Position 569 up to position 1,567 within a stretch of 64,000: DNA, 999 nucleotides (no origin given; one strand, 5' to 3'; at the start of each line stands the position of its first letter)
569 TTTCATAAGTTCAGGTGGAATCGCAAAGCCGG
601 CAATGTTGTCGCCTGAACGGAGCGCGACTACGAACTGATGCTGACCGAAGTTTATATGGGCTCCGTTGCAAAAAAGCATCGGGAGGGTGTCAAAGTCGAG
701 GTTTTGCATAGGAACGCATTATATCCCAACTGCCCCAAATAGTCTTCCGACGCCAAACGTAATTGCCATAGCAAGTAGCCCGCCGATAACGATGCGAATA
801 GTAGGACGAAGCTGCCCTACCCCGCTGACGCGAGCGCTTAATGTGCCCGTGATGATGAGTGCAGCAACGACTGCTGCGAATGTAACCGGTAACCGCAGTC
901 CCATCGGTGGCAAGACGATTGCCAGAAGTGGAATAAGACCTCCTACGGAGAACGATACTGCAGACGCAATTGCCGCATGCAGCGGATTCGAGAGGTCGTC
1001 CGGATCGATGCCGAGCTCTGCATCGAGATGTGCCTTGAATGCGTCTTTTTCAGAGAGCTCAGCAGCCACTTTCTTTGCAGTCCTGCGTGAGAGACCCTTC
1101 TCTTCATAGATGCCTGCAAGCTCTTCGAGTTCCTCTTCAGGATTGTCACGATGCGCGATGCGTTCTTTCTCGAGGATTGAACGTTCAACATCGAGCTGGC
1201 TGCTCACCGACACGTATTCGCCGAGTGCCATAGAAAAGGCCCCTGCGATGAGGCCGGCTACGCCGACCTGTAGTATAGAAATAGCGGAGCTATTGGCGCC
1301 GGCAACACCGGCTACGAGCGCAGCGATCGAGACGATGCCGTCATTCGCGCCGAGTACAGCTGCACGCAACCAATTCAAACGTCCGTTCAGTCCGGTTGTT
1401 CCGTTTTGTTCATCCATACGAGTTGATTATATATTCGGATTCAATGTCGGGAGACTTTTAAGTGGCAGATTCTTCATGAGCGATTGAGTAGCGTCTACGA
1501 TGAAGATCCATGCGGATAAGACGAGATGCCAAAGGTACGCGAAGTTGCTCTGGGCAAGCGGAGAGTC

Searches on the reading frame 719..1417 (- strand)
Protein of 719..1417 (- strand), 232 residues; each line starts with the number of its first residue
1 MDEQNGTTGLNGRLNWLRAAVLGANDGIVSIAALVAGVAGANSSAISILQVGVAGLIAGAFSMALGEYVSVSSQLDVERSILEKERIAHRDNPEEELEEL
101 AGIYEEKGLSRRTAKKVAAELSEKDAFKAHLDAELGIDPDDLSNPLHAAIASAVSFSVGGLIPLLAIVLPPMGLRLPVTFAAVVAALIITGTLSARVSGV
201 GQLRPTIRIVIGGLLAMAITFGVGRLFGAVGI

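Call 3: search_protein_families(library=pfam, proteins=[window:719-1417:-])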
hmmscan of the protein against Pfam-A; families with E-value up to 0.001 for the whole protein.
window:719-1417:- (232 aa): 1 family
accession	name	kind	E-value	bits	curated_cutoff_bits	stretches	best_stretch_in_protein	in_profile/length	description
PF01988.24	VIT1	-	5.4e-68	229.5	28.1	1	17-225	1-214/214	VIT family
